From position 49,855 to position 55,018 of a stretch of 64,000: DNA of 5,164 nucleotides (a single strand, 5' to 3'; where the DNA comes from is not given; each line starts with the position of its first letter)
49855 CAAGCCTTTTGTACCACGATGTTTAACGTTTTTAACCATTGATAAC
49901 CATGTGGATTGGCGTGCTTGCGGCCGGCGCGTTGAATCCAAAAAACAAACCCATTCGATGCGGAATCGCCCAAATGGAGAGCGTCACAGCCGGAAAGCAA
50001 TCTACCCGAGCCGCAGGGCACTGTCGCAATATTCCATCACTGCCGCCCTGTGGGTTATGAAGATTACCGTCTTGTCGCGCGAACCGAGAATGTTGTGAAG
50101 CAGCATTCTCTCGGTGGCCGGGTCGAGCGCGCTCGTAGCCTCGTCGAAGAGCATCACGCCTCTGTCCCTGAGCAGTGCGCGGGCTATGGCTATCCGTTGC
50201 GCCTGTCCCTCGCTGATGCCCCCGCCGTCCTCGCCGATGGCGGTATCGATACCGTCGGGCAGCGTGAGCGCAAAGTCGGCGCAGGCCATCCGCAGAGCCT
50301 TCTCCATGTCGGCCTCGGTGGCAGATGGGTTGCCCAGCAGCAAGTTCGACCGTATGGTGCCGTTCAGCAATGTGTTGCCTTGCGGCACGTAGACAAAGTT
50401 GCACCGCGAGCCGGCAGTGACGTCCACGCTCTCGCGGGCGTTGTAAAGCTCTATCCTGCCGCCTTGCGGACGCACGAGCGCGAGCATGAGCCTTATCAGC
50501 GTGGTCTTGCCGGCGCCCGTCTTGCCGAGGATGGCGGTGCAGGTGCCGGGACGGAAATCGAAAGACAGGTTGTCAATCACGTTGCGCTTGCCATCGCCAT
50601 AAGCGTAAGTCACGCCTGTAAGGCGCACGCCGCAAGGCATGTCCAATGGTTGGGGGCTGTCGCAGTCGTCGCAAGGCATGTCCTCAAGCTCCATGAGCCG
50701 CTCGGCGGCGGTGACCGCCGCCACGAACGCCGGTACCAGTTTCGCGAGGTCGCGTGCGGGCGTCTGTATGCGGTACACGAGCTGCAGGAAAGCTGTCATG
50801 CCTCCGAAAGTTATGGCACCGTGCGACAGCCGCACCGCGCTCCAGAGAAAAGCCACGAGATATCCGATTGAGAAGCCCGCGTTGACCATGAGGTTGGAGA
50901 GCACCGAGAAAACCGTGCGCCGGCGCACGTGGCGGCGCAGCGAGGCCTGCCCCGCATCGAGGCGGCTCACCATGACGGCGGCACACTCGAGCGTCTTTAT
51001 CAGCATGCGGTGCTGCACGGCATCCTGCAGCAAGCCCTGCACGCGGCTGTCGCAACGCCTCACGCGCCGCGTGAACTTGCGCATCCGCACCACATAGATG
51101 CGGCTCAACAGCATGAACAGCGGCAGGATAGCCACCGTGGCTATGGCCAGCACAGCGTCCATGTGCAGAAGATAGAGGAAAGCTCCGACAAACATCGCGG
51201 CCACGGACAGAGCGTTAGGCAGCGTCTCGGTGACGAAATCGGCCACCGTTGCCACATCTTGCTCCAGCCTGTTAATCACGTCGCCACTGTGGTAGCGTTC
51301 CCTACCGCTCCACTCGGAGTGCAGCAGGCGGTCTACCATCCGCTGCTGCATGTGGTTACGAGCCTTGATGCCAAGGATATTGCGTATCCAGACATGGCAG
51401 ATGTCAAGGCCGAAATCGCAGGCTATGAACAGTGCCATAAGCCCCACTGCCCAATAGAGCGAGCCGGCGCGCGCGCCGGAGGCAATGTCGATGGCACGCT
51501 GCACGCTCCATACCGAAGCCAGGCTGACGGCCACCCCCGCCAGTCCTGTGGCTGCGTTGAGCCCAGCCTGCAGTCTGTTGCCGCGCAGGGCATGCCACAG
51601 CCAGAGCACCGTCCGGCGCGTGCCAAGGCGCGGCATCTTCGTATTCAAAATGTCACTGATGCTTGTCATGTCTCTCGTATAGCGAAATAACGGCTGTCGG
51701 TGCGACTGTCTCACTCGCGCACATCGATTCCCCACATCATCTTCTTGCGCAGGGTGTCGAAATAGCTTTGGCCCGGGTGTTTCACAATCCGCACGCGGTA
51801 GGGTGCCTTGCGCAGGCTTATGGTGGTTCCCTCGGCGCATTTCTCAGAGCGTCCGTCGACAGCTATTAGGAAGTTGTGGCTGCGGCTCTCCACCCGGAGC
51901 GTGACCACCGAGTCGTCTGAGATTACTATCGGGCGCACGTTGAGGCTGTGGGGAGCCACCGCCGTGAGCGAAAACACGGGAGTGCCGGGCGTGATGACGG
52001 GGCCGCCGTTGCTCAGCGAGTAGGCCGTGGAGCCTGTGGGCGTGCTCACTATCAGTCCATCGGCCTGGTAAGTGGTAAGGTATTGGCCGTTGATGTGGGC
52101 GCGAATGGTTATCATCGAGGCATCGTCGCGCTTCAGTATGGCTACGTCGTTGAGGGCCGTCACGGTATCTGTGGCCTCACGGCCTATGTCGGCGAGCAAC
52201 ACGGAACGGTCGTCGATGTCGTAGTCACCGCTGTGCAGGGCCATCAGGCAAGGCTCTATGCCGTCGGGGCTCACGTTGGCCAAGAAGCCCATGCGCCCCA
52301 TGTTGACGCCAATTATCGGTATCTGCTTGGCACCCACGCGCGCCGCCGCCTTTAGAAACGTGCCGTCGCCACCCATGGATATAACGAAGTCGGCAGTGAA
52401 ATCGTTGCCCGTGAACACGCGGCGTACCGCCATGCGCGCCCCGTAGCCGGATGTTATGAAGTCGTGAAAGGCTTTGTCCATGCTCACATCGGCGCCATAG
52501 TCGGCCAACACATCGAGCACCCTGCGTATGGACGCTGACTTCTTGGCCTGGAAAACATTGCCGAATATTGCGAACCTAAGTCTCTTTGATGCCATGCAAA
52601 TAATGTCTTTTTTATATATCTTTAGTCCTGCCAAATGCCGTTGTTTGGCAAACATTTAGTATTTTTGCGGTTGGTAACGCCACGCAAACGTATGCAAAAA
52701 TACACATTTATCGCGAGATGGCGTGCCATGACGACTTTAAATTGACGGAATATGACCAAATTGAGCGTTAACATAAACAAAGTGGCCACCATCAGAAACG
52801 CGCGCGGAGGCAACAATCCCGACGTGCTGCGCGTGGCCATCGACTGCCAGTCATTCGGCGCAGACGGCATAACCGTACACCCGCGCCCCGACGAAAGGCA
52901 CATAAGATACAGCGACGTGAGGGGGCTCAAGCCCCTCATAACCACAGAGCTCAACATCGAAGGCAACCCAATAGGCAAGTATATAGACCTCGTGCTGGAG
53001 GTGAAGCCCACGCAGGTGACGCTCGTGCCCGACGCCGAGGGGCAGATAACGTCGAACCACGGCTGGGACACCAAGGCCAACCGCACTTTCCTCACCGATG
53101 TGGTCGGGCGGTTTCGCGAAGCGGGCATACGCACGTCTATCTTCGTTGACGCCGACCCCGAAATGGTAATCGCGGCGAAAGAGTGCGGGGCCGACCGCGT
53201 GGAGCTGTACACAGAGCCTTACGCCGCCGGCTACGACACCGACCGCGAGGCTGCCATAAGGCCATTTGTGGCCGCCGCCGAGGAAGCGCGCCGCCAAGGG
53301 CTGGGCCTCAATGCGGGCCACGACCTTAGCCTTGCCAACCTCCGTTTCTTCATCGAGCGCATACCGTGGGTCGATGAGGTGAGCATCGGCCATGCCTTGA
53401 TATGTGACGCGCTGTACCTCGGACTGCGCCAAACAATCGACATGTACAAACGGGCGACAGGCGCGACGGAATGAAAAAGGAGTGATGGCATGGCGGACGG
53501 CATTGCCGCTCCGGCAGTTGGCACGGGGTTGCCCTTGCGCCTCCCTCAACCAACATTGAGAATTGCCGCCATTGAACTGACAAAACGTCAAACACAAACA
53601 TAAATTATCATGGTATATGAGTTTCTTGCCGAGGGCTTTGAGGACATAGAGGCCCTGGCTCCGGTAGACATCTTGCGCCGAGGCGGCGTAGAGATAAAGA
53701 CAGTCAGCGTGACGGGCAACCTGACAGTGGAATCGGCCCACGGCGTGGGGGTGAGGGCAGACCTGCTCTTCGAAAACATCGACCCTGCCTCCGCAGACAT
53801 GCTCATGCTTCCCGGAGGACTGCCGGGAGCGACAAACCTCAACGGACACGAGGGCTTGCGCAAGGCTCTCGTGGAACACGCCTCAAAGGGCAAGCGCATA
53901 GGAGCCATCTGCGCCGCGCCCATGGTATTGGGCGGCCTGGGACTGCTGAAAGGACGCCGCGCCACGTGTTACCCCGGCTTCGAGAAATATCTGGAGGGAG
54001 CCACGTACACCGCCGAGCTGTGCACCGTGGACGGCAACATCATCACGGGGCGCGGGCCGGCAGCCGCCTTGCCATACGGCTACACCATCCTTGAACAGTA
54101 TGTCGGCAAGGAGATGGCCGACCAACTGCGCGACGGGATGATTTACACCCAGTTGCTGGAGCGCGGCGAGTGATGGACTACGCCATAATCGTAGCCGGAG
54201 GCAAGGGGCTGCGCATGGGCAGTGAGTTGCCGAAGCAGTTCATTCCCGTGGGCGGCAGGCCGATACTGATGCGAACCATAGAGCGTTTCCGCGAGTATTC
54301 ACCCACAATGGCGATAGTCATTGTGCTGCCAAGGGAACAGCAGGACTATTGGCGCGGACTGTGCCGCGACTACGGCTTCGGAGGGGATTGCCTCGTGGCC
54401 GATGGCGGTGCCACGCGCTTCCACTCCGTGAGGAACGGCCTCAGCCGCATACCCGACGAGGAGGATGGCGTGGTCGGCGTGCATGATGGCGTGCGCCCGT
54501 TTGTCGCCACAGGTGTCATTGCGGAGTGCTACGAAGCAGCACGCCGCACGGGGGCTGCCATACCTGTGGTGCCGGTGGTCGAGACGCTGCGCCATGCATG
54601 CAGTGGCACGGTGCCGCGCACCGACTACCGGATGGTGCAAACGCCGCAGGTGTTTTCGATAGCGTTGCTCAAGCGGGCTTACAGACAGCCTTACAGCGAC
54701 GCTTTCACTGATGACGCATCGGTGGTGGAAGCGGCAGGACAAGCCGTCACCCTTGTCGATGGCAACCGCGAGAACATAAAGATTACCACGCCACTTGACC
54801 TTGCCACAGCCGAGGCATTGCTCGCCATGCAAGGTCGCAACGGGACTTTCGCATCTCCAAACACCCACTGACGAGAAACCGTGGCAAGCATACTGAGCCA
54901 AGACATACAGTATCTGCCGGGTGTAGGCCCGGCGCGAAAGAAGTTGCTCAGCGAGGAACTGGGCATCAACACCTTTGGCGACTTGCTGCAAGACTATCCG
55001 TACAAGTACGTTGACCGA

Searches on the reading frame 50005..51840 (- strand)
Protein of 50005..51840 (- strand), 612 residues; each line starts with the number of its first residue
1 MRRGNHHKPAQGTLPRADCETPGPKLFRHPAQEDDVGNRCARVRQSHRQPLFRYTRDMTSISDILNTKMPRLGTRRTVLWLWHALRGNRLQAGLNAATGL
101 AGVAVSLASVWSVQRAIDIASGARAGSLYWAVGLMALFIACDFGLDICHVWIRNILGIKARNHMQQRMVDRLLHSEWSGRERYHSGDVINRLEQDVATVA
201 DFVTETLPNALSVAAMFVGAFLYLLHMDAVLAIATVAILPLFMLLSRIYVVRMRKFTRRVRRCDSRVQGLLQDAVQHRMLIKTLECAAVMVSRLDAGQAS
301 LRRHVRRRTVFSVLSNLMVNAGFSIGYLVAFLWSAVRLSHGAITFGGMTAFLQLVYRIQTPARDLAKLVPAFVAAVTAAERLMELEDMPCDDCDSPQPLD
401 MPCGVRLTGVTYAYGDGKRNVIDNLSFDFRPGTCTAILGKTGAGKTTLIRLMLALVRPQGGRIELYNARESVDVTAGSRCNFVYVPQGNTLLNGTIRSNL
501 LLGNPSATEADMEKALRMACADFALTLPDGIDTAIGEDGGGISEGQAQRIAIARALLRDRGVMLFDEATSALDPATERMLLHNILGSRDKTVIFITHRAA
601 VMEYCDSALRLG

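Call 9: search_protein_families(library=pfam, proteins=[window:50005-51840:-])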
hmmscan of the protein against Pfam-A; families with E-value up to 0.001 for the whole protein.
window:50005-51840:- (612 aa): 5 families
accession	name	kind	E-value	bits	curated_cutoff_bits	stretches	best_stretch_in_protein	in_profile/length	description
PF00664.28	ABC_membrane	-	2e-26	93.8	28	1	100-355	9-267/274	ABC transporter transmembrane region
PF00005.33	ABC_tran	-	1.5e-25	90.8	25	1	423-570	2-137/137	ABC transporter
PF02463.25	SMC_N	-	0.00045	20.1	40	0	553-609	152-209/220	RecF/RecN/SMC N terminal domain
PF13476.12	AAA_23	-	0.00063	20.9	27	1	423-451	11-38/201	AAA domain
PF13401.12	AAA_22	-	0.00065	20.5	27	0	433-501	6-59/130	AAA domain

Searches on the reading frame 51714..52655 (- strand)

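Call 46: search_protein_families(library=pfam, proteins=[window:51714-52655:-], max_evalue=0.00001)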
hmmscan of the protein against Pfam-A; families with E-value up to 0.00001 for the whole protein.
window:51714-52655:- (314 aa): 2 families
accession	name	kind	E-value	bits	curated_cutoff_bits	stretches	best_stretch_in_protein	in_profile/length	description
PF20143.4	NAD_kinase_C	-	1.3e-30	106.1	23.7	1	168-292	1-125/126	ATP-NAD kinase C-terminal domain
PF01513.26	NAD_kinase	-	1.1e-15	58.5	25.5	1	84-145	69-130/130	ATP-NAD kinase N-terminal domain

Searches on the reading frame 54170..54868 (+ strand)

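Call 96: search_protein_families(library=pfam, proteins=[window:54170-54868:+], max_evalue=0.00001)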
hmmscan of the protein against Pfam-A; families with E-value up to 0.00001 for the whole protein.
window:54170-54868:+ (233 aa): 2 families
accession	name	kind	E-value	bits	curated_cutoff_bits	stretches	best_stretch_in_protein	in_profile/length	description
PF01128.25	IspD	-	8.5e-53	179.8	27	1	5-218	3-219/221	2-C-methyl-D-erythritol 4-phosphate cytidylyltransferase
PF12804.13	NTP_transf_3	-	2.5e-14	54.2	27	1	5-138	1-124/160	MobA-like NTP transferase domain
